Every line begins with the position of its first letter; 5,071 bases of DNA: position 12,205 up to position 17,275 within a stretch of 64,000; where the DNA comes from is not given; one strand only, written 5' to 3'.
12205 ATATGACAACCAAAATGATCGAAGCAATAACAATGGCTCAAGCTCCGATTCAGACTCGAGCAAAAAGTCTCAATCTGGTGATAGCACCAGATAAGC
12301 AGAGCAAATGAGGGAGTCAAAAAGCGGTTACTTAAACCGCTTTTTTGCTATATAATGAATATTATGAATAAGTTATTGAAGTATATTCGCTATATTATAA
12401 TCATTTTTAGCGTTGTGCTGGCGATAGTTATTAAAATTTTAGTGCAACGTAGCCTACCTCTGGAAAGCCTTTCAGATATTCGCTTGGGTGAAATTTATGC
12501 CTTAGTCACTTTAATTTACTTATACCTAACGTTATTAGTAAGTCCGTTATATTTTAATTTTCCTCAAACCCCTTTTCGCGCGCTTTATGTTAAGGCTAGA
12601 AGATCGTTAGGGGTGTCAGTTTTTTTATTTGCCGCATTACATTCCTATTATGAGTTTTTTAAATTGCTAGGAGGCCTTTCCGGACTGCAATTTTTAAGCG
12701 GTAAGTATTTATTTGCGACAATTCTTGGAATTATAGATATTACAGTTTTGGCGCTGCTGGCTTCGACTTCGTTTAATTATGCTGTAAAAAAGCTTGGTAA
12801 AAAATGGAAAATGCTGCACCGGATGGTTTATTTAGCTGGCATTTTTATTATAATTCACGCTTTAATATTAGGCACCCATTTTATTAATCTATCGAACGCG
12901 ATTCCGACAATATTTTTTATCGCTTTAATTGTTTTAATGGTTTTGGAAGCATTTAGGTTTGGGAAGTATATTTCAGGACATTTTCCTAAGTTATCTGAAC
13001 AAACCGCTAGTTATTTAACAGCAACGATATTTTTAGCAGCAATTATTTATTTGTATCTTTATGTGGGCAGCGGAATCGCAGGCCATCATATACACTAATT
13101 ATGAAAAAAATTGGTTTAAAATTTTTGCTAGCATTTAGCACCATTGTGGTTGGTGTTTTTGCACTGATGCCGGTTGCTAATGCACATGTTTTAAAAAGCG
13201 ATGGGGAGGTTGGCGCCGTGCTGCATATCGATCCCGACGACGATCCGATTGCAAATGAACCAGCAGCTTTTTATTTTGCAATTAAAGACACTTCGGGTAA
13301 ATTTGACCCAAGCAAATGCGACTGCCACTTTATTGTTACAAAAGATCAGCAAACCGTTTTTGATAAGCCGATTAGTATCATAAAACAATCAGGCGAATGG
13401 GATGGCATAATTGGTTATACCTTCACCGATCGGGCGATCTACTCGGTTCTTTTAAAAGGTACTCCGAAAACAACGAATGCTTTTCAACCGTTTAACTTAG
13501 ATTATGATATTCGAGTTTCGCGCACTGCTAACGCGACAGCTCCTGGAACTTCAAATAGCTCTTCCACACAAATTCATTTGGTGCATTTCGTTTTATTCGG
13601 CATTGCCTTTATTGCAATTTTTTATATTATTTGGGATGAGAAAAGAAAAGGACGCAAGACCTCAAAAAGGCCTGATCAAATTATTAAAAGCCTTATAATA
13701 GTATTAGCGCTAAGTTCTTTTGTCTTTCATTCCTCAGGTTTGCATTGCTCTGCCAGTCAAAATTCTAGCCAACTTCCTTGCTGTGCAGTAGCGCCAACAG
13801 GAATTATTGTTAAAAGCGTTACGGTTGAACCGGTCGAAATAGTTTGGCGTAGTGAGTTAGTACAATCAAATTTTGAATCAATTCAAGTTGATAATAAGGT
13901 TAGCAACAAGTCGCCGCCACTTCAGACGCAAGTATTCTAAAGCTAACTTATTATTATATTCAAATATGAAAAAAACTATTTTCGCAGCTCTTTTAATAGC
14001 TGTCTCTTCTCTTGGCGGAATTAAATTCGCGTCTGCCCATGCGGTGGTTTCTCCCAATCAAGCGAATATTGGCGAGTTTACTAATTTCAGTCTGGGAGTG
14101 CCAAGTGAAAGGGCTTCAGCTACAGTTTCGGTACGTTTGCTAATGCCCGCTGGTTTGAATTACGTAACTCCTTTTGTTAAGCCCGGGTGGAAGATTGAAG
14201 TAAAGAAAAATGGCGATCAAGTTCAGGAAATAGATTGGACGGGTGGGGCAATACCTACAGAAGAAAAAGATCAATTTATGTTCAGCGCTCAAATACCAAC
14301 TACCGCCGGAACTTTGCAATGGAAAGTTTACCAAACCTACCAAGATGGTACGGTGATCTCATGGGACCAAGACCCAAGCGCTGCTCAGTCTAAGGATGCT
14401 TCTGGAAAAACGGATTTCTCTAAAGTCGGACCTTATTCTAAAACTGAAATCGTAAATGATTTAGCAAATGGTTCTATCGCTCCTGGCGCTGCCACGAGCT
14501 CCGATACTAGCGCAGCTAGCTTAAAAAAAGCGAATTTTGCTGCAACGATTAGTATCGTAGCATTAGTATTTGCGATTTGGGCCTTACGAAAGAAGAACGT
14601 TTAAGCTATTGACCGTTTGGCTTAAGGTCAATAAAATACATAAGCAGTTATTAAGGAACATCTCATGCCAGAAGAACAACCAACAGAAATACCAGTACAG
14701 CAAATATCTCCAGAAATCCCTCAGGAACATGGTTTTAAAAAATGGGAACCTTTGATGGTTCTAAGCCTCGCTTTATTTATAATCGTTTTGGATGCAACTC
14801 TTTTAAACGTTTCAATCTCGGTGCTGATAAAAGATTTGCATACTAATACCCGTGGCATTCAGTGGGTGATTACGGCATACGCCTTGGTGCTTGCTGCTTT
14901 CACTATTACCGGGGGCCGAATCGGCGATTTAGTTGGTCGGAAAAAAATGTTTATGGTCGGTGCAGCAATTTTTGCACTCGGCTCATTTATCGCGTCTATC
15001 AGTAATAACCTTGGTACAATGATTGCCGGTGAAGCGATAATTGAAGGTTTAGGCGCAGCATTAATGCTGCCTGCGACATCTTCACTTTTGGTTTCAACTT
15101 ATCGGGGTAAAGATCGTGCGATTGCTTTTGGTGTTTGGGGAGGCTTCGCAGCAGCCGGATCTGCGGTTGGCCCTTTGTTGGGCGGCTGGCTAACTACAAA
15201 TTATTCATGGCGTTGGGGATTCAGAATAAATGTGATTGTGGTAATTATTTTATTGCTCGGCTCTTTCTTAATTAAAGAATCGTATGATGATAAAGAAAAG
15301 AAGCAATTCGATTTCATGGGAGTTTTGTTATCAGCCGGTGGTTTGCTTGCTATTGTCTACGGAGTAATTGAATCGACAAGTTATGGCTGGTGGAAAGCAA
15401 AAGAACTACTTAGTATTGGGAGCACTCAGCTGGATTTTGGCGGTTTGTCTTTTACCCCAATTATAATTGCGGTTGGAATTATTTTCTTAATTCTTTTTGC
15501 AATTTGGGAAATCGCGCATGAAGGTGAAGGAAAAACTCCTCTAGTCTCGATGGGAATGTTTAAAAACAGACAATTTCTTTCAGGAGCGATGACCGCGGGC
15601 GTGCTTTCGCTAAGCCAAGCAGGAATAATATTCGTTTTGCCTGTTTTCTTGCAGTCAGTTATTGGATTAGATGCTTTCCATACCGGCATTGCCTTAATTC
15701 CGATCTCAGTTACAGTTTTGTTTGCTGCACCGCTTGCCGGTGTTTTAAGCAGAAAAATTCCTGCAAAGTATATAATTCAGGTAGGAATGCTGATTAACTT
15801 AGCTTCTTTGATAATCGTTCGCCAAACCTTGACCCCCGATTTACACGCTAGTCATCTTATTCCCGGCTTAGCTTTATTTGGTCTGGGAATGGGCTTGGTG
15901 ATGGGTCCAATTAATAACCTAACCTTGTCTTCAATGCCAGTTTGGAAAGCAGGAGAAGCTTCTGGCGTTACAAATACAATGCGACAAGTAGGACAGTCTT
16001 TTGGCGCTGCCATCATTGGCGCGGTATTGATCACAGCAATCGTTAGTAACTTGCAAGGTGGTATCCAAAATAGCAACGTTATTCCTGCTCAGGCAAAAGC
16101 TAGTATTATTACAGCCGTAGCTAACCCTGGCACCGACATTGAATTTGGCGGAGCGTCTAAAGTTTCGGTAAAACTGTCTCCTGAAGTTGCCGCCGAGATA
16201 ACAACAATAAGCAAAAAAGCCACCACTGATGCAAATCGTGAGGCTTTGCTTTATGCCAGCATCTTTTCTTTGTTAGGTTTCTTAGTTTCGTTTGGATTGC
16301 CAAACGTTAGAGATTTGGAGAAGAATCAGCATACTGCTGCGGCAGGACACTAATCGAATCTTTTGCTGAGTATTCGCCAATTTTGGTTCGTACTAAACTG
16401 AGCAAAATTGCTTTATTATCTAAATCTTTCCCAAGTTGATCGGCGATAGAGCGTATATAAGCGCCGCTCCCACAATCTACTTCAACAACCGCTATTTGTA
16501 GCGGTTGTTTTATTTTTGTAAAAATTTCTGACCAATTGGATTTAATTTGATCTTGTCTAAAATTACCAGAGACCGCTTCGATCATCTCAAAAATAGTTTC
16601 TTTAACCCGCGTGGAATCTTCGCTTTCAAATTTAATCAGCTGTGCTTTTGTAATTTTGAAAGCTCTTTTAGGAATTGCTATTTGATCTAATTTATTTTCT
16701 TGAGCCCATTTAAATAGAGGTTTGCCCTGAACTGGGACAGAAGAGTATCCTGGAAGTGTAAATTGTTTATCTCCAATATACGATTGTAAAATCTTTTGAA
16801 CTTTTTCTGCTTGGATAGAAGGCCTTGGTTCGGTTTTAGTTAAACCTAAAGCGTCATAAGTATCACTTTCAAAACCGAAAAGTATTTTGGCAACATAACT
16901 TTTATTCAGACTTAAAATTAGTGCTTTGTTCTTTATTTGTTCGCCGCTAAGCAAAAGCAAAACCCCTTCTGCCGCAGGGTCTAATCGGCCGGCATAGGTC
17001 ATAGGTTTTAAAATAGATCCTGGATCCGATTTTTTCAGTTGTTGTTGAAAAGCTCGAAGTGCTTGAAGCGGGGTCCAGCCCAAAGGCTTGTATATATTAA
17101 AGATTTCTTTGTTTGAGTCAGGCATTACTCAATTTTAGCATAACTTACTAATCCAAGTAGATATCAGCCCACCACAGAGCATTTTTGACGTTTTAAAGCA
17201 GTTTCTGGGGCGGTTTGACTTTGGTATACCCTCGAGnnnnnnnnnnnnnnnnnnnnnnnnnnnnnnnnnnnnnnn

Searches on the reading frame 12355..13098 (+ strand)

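Call 64: search_protein_families(library=pfam, proteins=[window:12355-13098:+], max_evalue=0.001)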
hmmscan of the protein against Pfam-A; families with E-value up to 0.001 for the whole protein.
window:12355-13098:+ (247 aa): 1 family
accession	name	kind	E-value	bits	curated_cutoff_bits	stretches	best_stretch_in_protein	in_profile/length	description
PF01794.25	Ferric_reduct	-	3.6e-08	33.9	28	1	51-165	4-120/121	Ferric reductase like transmembrane component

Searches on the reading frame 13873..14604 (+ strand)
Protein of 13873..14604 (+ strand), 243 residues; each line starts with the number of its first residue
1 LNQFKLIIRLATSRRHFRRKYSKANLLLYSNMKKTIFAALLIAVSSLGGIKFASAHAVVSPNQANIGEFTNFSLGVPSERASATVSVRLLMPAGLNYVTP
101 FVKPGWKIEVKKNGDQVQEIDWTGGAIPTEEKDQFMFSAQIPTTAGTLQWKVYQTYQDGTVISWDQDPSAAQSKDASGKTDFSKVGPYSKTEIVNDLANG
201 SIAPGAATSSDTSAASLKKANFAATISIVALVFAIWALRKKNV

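Call 3: search_protein_families(library=pfam, proteins=[window:13873-14604:+], max_evalue=0.01)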
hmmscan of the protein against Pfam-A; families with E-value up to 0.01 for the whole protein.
window:13873-14604:+ (243 aa): 1 family
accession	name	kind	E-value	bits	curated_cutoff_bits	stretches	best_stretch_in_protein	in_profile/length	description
PF07987.16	DUF1775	-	3.9e-23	82.9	25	1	56-172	1-135/146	Domain of unkown function (DUF1775)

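Call 4: search_protein_families(library=ncbifam, proteins=[window:13873-14604:+], max_evalue=0.01)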
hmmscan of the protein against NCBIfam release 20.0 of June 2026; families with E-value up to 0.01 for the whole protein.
window:13873-14604:+ (243 aa): 0 families

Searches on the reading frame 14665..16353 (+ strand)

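Call 64: search_protein_families(library=pfam, proteins=[window:14665-16353:+], max_evalue=0.001)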
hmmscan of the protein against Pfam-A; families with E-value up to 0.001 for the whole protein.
window:14665-16353:+ (562 aa): 2 families
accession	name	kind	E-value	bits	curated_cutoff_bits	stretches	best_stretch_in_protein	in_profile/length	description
PF07690.21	MFS_1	-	7.8e-52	176.7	33.4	1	33-448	1-347/347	Major Facilitator Superfamily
PF05977.19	MFS_3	-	0.00017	20.6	27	1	46-199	28-185/524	Transmembrane secretion effector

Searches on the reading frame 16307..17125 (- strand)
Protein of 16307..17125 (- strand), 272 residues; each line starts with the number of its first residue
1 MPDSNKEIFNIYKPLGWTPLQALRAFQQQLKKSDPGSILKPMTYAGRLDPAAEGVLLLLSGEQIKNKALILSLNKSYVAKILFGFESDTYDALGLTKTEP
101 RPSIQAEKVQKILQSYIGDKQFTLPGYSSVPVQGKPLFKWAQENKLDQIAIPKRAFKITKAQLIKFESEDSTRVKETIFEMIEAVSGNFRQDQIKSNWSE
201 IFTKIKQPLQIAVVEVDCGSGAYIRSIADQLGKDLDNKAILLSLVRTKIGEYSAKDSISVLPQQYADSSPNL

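Call 3: search_protein_families(library=pfam, proteins=[window:16307-17125:-], max_evalue=0.01)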
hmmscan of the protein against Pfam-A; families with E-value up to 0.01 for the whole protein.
window:16307-17125:- (272 aa): 1 family
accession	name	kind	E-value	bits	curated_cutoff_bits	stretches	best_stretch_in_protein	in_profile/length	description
PF01509.24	TruB_N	-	2.4e-25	90.1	27.3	1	42-170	9-136/149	TruB family pseudouridylate synthase (N terminal domain)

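Call 4: search_protein_families(library=ncbifam, proteins=[window:16307-17125:-], max_evalue=0.01)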
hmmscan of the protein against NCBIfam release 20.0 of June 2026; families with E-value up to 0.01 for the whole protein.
window:16307-17125:- (272 aa): 3 families
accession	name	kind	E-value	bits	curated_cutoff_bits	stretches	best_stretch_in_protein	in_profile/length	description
TIGR00431.1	TruB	equivalog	1.1e-31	110.2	151.45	1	8-259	4-206/210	tRNA pseudouridine(55) synthase TruB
NF003280.0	PRK04270.1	equivalog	1.8e-08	33.6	242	1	210-259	151-200/323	RNA-guided pseudouridylation complex pseudouridine synthase subunit Cbf5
TIGR00425.1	CBF5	equivalog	0.00036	19.8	238.15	1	212-257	156-201/322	RNA-guided pseudouridylation complex pseudouridine synthase subunit Cbf5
